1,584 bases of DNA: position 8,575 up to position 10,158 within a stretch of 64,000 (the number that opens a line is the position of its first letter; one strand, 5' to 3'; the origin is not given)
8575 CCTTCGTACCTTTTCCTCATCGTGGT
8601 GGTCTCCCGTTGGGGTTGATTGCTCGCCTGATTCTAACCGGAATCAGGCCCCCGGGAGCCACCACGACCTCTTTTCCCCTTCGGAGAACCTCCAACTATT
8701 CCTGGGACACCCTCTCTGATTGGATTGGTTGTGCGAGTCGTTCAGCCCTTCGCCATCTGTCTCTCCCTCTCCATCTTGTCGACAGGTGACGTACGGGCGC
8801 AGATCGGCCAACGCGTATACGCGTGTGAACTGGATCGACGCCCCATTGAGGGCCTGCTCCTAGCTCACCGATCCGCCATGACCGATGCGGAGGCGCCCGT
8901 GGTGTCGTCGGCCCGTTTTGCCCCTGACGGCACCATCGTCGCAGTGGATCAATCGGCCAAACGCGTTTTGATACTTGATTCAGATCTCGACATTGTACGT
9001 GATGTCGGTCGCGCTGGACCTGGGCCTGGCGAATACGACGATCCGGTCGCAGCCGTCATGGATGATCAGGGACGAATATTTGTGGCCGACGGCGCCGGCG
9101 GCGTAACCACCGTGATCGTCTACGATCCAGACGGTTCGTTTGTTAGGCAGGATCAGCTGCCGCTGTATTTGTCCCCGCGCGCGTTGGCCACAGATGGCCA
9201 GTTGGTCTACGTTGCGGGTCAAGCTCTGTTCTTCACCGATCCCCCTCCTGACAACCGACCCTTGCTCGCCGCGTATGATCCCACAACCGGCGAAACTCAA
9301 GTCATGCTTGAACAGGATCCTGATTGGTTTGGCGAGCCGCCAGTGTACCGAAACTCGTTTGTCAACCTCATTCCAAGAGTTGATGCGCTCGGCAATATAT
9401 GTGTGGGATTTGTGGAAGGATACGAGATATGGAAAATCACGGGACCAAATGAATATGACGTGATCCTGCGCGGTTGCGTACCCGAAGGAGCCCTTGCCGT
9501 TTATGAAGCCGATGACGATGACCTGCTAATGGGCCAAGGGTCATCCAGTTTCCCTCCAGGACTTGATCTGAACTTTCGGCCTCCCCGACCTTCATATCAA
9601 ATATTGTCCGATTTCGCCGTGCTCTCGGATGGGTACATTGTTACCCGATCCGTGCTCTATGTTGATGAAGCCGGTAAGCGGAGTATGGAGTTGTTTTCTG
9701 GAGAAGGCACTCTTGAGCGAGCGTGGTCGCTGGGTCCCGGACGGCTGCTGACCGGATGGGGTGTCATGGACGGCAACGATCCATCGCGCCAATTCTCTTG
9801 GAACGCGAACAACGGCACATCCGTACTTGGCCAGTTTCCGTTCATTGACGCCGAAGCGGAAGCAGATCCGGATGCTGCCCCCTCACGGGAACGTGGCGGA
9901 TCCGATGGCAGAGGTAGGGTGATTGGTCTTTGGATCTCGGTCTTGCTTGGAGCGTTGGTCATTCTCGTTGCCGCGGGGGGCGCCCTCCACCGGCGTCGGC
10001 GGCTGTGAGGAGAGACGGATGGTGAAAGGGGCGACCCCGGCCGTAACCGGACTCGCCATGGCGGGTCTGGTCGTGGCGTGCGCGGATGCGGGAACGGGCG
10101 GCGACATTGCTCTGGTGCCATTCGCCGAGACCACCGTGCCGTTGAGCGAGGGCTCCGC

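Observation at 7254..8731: Recently inserted IS256-family element with intact 8-bp TSD, 9 bp upstream of a low-GC gene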

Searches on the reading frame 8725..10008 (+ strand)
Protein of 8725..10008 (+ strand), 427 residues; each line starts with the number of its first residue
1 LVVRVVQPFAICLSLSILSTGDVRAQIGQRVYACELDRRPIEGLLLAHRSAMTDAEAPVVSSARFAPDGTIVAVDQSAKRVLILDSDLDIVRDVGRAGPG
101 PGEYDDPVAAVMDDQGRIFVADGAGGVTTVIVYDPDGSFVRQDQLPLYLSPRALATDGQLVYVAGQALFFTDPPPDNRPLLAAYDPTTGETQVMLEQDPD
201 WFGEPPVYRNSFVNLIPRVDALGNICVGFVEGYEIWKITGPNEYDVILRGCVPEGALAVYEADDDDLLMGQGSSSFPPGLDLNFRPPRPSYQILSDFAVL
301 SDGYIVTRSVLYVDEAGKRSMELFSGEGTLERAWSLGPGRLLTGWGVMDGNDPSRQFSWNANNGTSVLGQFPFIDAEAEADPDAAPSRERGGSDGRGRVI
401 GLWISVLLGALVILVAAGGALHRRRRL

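Call 3: search_protein_families(library=pfam, proteins=[window:8725-10008:+])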
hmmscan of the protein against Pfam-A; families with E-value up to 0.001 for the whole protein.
window:8725-10008:+ (427 aa): 1 family
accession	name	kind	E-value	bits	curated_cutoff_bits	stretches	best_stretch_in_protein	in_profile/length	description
PF17170.10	DUF5128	-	5.4e-07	29.5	22.9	1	68-163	53-148/321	6-bladed beta-propeller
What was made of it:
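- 8725..10008 (+): Intact gene ('gene C') for a secreted 6-bladed beta-propeller protein with a C-terminal hydrophobic anchor. It is 57.6% GC. The start is TTG 8725, with an alternative GTG at 8731. Pfam DUF5128, 29.5 bits (call 3).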

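Call 8: search_protein_families(library=ncbifam, proteins=[window:8725-10008:+])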
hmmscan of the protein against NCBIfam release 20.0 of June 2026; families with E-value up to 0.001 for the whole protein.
window:8725-10008:+ (427 aa): 1 family
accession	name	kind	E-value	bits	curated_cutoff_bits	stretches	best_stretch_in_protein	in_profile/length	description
NF035926.1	scyF_NHL_VPEP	equivalog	3.4e-08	33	350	1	68-140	210-280/376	scytonemin biosynthesis PEP-CTERM protein ScyF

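Call 13: find_encoding_contigs(protein=window:8725-10008:+, flank=8000, max_places=10)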
Protein window:8725-10008:+ (427 aa): no gene with exactly this product is on record in the collection.

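Call 14: find_homologous_proteins(query=window:8725-10008:+, max_evalue=0.00001)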
Query window:8725-10008:+ (427 aa): 7 proteins with E <= 0.00001 among 8000 candidates.
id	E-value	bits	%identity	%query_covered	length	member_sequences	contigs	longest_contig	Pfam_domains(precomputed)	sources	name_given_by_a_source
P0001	5.9e-245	831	100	86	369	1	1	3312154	PF17170.11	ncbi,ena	-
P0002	3.0e-126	440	57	87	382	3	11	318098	-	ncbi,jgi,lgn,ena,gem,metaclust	metaclust:\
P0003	8.6e-124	432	56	87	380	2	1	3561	-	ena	-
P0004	1.2e-121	425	62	72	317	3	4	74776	-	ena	-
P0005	9.1e-111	389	47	96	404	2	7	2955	PF17170.11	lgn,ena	-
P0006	1.4e-103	365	50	85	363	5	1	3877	-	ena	-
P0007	2.3e-103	364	50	87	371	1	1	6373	-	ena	-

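Call 16: find_encoding_contigs(protein=P0001, flank=10000, max_places=10)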
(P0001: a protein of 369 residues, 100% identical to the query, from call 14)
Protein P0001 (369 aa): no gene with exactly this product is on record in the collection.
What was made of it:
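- Tried and rejected: Exact-protein look-ups of gene C, both the 427-aa ORF and the database's 369-aa call P0001, returned nothing (calls 13, 16).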

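Call 22: find_encoding_contigs(protein=P0002, flank=8000, max_places=6)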
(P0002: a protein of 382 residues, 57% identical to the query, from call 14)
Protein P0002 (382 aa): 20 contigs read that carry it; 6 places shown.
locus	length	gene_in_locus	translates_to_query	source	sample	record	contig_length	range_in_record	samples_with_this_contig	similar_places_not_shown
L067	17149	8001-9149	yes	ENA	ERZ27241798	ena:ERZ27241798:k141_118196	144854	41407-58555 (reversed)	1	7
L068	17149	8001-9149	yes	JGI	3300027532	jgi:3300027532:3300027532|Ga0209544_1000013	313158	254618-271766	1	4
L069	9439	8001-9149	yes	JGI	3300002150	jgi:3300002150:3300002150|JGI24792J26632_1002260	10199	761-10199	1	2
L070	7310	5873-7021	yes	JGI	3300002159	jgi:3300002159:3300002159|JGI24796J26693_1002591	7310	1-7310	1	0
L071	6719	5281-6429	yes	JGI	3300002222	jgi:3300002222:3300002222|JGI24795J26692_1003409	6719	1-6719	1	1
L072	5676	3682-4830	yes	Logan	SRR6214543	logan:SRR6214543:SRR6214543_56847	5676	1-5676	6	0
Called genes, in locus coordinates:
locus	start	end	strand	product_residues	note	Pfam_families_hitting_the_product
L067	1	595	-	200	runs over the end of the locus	PF00117:GATase, PF07685:GATase_3 (faint)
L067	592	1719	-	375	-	PF00155:Aminotran_1_2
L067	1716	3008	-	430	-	PF00815:Histidinol_dh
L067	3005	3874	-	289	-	PF01634:HisG, PF08029:HisG_C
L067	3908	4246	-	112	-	PF01740:STAS, PF13466:STAS_2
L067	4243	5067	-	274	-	PF02668:TauD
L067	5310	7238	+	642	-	PF02129:Peptidase_S15, PF08530:PepX_C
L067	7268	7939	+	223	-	-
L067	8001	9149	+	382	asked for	-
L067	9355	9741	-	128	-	PF05168:HEPN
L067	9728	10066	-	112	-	PF01909:NTP_transf_2, PF18765:Polbeta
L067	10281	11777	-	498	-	PF02368:Big_2, PF13570:Beta-prop_ACSF4, PF13360:PQQ_2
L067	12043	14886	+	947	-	PF00005:ABC_tran (faint), PF02463:SMC_N (faint), PF03193:RsgA_GTPase (faint), PF13191:AAA_16 (faint), PF13304:AAA_21 (faint), PF13401:AAA_22 (faint), PF17760:UvrA_inter, PF17755:UvrA_DNA-bind, +4 more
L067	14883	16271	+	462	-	PF00675:Peptidase_M16, PF05193:Peptidase_M16_C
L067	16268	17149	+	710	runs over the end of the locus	PF00675:Peptidase_M16, PF05193:Peptidase_M16_C, PF11306:DUF3108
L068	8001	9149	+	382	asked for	-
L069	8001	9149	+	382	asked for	-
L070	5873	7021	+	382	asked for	-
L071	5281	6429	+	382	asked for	-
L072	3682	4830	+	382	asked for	-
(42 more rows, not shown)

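Call 23: find_encoding_contigs(protein=P0004, flank=8000, max_places=4)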
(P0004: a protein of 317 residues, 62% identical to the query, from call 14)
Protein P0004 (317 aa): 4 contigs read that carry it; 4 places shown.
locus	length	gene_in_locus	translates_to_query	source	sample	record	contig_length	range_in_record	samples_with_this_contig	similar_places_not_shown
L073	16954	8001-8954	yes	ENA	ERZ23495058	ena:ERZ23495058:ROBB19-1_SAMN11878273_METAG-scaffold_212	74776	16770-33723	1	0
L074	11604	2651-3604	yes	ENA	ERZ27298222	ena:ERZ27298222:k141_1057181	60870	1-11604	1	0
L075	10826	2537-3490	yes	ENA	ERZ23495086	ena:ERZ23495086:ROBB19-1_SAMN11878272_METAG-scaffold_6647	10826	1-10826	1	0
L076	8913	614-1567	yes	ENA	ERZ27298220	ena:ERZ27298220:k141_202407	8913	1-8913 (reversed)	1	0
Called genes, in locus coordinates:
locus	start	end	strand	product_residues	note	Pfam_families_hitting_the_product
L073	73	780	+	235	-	-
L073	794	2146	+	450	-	PF03453:MoeA_N, PF00994:MoCF_biosynth, PF03454:MoeA_C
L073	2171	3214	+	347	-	PF00892:EamA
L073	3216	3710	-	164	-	-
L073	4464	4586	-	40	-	-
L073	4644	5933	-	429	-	PF00872:Transposase_mut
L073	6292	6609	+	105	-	PF01527:HTH_Tnp_1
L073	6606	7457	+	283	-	PF13276:HTH_21, PF00665:rve, PF13683:rve_3, PF13333:rve_2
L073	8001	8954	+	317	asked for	-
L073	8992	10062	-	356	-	PF01012:ETF, PF00766:ETF_alpha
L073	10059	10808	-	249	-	PF01012:ETF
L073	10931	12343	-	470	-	PF03553:Na_H_antiporter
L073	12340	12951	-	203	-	PF02245:Pur_DNA_glyco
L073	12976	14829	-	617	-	PF01936:NYN, PF12872:OST-HTH (faint)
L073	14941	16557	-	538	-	PF00501:AMP-binding, PF13193:AMP-binding_C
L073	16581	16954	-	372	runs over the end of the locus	PF01761:DHQ_synthase, PF24621:DHQS_C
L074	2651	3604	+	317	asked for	-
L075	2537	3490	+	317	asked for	-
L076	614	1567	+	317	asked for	-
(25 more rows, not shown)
